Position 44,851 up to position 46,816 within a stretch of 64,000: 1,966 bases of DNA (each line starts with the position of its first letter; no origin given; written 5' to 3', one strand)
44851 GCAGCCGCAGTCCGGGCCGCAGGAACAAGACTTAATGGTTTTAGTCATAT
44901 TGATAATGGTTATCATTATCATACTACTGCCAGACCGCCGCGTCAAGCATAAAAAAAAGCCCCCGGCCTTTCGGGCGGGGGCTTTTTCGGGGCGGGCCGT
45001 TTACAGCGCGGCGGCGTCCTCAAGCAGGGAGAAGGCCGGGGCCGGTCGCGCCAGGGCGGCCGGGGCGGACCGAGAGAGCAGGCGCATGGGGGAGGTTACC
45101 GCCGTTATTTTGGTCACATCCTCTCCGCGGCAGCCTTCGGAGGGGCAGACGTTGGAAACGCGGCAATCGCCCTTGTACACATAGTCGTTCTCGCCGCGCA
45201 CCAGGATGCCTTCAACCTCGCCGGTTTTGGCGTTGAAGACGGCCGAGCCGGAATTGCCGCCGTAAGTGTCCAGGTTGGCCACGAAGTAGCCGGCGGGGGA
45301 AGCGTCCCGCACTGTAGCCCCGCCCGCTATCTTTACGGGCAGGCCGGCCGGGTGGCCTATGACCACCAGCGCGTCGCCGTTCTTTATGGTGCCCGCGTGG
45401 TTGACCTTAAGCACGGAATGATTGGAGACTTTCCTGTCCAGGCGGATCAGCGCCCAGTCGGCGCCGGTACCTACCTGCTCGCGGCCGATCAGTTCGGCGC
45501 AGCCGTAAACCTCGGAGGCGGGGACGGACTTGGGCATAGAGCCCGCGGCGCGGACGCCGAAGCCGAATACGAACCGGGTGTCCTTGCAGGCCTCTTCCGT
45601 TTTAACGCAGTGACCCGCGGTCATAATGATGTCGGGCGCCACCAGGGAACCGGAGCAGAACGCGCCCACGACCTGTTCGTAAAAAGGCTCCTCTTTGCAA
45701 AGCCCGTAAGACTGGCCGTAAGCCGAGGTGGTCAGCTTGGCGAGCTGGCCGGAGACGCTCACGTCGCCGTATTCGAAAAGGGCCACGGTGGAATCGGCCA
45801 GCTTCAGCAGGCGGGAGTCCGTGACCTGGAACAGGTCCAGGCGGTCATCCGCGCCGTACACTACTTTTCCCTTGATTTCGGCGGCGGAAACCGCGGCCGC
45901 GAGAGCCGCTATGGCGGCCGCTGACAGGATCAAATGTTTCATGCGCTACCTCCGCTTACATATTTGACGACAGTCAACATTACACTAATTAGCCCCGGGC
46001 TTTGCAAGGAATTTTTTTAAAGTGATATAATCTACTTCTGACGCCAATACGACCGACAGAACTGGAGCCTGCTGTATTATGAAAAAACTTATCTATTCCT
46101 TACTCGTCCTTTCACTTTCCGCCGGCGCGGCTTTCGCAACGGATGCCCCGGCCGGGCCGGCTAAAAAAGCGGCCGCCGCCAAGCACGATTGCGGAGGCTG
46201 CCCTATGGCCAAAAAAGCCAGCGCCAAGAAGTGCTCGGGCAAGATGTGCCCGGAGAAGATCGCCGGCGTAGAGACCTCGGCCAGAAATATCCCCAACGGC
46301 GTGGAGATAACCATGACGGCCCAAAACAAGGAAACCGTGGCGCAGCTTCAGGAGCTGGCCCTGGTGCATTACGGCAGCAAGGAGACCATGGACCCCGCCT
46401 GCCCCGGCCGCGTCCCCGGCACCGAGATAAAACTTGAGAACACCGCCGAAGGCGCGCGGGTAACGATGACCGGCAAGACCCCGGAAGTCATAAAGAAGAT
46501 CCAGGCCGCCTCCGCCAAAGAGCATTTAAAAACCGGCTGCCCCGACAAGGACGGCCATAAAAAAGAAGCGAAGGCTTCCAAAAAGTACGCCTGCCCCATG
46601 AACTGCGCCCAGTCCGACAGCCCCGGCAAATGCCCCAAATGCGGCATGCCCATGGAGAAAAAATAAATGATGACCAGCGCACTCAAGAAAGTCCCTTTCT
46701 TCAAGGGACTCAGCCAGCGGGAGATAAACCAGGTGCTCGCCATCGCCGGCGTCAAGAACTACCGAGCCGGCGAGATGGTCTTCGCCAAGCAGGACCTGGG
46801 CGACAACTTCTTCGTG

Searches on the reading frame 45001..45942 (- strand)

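Call 3: search_protein_families(library=pfam, proteins=[window:45001-45942:-], max_evalue=0.1)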
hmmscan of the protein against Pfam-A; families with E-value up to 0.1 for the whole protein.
window:45001-45942:- (313 aa): 3 families
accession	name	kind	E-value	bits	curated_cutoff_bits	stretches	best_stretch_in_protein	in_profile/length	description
PF13365.12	Trypsin_2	-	5.1e-15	56.9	27.6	1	96-246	1-144/144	Trypsin-like peptidase domain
PF00089.32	Trypsin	-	2.4e-10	41.1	20.6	1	94-251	25-199/220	Trypsin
PF10459.15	Peptidase_S46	-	6.2e-07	28.9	22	1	220-246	624-649/698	Peptidase S46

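Call 4: search_protein_families(library=ncbifam, proteins=[window:45001-45942:-], max_evalue=0.1)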
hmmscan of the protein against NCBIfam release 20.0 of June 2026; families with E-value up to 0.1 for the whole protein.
window:45001-45942:- (313 aa): 4 families
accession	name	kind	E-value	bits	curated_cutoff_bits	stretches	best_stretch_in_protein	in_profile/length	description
TIGR02037.1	degP_htrA_DO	subfamily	0.0021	17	416.2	1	149-246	98-197/434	Do family serine endopeptidase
NF011113.0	PRK14541.1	equivalog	0.032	14.3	255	1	66-102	36-72/140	nucleoside-diphosphate kinase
NF040533.1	endo_SpGH101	exception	0.05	10.7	2900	1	159-238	233-314/1962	SpGH101 family endo-alpha-N-acetylgalactosaminidase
NF008189.1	PRK10942.1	equivalog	0.056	11.9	720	0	151-223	154-221/477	serine endoprotease DegP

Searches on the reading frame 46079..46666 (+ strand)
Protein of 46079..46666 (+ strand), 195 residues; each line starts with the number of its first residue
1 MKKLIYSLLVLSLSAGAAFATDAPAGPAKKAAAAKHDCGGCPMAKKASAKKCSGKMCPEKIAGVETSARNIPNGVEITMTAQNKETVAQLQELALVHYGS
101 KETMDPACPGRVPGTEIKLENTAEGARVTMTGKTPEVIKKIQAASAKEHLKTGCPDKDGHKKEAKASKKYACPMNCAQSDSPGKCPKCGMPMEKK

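Call 3: search_protein_families(library=pfam, proteins=[window:46079-46666:+], max_evalue=0.1)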
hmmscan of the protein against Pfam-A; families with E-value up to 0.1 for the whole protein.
window:46079-46666:+ (195 aa): 2 families
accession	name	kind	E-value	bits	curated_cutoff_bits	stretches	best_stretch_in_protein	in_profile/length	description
PF19335.5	HMBD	-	1e-06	29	23.6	1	169-195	1-28/28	Heavy metal binding domain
PF05784.16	Herpes_UL82_83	-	0.07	12.4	27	0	51-98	288-338/345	Betaherpesvirus UL82/83 protein N terminus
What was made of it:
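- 46079..47338 (+): Lineage-conserved neighbours that may be functionally linked: an exported Cys-rich protein ending in a heavy-metal-binding domain (46079-46666), directly followed by a Crp/Fnr-family regulator (46667-47338). PF19335 HMBD E 1e-6 (call 3).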

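Call 4: search_protein_families(library=ncbifam, proteins=[window:46079-46666:+], max_evalue=0.1)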
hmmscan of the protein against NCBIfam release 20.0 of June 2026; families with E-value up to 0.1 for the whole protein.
window:46079-46666:+ (195 aa): 2 families
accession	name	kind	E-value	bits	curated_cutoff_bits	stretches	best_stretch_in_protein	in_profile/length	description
NF050153.2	Rv3852_fam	equivalog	0.005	17.3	100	1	23-91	30-88/145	Rv3852 family protein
NF033497.1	rubre_like_arch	subfamily_domain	0.059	13.1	32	1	178-192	12-26/34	rubrerythrin-like domain-containing protein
